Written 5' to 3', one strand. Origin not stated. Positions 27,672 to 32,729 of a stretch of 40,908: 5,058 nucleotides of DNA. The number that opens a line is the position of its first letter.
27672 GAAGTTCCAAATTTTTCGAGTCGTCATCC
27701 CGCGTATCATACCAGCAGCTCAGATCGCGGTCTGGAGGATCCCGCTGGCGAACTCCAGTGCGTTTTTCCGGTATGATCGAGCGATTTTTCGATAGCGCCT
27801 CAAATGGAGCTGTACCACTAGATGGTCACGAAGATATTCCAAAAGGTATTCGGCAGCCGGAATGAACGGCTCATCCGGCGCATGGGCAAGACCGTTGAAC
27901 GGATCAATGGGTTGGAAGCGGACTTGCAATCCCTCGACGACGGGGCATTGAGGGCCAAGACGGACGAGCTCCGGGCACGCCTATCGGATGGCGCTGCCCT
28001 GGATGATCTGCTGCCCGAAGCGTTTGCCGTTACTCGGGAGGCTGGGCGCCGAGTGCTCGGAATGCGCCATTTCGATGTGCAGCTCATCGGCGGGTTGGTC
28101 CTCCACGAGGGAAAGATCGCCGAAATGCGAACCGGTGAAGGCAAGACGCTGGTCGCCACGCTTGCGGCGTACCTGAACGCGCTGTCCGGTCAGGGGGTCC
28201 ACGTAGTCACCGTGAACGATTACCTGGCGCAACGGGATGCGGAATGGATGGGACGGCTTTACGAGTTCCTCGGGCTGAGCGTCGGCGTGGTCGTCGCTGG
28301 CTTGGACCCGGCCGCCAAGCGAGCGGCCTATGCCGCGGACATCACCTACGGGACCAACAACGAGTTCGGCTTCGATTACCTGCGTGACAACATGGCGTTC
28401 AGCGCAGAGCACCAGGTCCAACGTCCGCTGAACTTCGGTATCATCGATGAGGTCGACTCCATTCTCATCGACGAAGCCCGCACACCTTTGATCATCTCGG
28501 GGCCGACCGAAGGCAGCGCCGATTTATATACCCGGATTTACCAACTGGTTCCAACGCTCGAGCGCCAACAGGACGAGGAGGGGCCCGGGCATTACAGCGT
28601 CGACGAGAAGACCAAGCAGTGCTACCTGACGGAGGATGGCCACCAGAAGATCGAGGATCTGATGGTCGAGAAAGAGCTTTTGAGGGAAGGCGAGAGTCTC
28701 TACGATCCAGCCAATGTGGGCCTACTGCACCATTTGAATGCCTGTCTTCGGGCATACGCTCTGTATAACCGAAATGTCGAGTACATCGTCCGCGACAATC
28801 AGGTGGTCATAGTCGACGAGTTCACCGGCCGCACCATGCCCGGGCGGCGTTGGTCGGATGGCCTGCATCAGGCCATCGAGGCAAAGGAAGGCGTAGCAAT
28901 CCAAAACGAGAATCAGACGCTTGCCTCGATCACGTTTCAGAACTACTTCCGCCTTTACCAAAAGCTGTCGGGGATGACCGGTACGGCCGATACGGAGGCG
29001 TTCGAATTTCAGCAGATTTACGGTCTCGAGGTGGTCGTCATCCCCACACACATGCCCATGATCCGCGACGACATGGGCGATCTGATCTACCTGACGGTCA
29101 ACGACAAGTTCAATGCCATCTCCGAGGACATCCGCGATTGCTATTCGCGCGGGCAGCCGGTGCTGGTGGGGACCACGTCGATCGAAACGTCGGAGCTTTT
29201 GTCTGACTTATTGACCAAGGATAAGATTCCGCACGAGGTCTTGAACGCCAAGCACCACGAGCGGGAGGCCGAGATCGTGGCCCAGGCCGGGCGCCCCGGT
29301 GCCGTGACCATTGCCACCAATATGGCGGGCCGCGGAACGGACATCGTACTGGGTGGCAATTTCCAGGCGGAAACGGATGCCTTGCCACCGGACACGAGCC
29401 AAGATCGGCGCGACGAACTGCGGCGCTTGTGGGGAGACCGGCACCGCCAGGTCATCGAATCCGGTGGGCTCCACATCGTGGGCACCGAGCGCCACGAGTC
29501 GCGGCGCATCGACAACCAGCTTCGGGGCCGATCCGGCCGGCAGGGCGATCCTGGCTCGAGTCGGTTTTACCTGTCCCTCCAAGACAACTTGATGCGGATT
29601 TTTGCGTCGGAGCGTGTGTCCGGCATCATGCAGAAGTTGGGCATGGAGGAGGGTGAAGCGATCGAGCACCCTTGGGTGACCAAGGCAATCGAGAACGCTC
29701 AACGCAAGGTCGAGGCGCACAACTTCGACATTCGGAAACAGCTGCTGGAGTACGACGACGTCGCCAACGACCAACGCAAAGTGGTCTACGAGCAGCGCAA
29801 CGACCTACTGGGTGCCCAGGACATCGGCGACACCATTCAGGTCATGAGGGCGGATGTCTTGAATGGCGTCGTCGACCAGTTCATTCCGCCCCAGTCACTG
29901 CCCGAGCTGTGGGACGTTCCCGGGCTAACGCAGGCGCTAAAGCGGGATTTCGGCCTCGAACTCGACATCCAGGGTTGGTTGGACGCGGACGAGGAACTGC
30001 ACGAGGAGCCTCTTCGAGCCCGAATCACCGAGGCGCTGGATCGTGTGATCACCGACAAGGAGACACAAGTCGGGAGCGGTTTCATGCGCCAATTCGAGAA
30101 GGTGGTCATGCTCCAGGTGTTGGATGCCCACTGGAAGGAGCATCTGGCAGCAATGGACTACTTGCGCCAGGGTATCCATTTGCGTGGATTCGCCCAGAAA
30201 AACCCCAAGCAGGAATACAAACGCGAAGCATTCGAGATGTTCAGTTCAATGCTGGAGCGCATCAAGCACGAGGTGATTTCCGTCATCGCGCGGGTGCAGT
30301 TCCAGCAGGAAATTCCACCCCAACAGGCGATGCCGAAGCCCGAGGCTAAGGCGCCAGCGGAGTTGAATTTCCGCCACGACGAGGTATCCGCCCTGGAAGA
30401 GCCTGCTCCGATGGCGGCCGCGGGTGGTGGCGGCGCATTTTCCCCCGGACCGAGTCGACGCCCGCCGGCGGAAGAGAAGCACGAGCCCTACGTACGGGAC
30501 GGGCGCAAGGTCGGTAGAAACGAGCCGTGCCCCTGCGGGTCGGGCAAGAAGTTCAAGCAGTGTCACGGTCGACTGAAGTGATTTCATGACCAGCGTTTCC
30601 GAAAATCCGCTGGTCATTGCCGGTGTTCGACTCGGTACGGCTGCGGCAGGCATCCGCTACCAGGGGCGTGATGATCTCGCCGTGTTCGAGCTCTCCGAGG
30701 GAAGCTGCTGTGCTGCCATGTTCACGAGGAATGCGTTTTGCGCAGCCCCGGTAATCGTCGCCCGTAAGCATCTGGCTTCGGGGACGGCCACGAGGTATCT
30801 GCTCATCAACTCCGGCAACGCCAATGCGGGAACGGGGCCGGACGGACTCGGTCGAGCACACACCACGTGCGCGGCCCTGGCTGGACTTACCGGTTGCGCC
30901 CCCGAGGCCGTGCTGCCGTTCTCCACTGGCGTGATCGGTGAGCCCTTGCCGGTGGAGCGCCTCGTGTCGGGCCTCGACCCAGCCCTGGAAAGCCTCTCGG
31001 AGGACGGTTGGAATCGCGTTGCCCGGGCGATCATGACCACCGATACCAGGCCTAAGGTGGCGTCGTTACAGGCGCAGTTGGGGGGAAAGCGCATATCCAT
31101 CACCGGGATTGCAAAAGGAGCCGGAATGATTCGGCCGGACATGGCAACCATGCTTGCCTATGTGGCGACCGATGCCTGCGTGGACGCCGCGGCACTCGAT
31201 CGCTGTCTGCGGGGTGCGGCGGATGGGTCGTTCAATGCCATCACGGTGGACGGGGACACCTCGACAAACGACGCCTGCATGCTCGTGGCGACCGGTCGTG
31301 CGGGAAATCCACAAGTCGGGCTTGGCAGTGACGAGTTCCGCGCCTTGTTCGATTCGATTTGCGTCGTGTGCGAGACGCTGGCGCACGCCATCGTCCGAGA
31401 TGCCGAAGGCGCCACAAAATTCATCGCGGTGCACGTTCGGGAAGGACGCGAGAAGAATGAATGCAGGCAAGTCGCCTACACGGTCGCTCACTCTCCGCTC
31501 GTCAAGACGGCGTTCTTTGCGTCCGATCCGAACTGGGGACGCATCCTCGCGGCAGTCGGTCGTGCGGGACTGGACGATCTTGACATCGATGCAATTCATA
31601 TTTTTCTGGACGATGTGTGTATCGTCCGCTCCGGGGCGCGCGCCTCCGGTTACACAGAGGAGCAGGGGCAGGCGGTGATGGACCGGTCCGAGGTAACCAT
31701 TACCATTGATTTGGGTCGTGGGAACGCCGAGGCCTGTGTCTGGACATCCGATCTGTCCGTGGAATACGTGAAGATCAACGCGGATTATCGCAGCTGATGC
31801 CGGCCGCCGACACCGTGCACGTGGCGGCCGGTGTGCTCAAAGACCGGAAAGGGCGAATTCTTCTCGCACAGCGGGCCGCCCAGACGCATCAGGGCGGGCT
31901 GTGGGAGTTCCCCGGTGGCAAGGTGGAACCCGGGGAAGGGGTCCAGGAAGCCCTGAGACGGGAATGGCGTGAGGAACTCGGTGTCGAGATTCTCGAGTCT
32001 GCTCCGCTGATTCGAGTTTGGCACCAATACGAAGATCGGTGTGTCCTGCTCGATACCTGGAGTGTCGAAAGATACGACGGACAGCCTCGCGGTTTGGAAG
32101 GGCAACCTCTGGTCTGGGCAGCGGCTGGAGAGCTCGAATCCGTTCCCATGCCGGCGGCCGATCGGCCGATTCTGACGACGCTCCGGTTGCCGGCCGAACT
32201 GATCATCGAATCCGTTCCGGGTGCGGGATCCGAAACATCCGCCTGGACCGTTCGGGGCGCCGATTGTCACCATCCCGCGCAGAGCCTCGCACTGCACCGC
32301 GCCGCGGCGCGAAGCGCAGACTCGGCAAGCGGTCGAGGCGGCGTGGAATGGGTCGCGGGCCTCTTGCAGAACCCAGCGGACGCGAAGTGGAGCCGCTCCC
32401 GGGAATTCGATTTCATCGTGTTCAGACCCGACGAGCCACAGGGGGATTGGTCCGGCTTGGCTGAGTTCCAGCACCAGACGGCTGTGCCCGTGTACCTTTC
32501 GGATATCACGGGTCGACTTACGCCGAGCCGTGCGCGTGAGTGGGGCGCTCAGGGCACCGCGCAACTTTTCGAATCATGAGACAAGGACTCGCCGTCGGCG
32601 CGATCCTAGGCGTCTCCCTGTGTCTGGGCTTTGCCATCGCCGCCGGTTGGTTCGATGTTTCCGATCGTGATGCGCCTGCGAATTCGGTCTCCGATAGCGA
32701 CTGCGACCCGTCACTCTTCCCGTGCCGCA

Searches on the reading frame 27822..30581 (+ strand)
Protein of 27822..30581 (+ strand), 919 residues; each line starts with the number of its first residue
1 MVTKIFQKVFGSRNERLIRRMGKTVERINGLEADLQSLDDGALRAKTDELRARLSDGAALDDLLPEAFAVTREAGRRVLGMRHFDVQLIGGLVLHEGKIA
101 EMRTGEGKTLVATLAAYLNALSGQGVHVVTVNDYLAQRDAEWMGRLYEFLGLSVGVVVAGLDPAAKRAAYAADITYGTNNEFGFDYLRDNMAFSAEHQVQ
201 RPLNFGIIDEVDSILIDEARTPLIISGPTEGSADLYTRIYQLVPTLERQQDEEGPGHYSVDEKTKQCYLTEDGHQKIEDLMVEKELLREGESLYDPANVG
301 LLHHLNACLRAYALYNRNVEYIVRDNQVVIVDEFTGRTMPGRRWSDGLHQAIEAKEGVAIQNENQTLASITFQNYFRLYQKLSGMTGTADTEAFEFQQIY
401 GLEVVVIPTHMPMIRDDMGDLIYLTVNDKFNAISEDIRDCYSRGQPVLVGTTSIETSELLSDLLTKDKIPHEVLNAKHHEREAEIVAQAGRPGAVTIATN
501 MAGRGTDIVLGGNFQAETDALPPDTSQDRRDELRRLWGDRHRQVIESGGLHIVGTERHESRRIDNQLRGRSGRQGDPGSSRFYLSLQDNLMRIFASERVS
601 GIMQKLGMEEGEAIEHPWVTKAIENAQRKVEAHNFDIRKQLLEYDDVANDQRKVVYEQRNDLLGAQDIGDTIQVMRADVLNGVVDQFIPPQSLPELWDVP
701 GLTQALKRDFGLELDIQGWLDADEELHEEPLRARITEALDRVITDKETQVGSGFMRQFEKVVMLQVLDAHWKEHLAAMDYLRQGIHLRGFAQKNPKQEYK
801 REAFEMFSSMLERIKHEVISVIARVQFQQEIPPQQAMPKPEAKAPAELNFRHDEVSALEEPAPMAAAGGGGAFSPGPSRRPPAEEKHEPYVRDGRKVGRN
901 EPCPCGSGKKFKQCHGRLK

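Call 19: search_protein_families(library=pfam, proteins=[window:27822-30581:+], max_evalue=0.001)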
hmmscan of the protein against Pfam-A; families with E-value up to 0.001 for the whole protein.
window:27822-30581:+ (919 aa): 6 families
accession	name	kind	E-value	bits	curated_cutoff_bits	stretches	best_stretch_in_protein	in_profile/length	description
PF07517.20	SecA_DEAD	-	2.1e-132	441.2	24.6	1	7-397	2-290/290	SecA DEAD-like domain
PF21090.3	P-loop_SecA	-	1.4e-92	309.4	27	1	412-611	1-205/205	SecA P-loop domain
PF07516.18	SecA_SW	-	4.4e-73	246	26.7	1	613-826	1-200/200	SecA Wing and Scaffold domain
PF01043.26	SecA_PP_bind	-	1.5e-38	132.2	23.5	1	233-353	3-110/110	SecA preprotein cross-linking domain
PF02810.21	SEC-C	-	2e-10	40.7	20.4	1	899-917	1-19/19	SEC-C motif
PF00270.35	DEAD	-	2.4e-05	24.5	26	1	99-215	18-130/167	DEAD/DEAH box helicase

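Call 91: list_cluster_members(proteins=[window:27822-30581:+, window:30586-31797:+, window:39232-40050:+])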
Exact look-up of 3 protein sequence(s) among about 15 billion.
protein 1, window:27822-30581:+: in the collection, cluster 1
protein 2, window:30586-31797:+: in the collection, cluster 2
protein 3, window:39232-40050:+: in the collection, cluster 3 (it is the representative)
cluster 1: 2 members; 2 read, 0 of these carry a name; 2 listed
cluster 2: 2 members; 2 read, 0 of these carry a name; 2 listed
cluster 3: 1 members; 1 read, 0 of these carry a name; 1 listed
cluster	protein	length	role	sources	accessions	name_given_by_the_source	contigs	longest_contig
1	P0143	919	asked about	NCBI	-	-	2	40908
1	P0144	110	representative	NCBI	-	-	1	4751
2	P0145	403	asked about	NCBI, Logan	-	-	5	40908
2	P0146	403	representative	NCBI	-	-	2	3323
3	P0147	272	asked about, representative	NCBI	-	-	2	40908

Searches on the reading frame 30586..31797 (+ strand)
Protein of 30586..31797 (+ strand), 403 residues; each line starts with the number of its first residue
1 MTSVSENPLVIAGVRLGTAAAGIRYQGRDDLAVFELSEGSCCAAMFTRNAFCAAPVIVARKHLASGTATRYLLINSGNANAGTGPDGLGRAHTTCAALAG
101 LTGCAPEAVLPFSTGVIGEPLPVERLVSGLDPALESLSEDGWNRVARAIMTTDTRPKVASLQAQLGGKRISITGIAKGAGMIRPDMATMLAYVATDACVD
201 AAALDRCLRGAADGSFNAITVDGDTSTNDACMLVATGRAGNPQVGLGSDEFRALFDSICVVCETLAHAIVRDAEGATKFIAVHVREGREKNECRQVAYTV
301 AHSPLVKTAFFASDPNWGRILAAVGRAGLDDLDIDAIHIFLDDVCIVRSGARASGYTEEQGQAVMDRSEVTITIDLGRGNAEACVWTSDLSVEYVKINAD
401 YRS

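Call 19: search_protein_families(library=pfam, proteins=[window:30586-31797:+], max_evalue=0.001)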
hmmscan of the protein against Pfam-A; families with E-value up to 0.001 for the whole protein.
window:30586-31797:+ (403 aa): 1 family
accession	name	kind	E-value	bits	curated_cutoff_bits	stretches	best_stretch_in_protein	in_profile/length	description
PF01960.23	ArgJ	-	2.3e-141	471.3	32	1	16-403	2-377/377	ArgJ family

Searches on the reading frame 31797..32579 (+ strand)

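Call 19: search_protein_families(library=pfam, proteins=[window:31797-32579:+], max_evalue=0.001)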
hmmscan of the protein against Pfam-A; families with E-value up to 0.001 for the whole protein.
window:31797-32579:+ (260 aa): 2 families
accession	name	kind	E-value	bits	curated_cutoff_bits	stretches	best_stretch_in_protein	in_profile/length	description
PF14815.12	NUDIX_4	-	1.2e-23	83.5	35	1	11-127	2-112/113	NUDIX domain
PF00293.34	NUDIX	-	1.2e-19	71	21.1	1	10-100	5-102/134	NUDIX domain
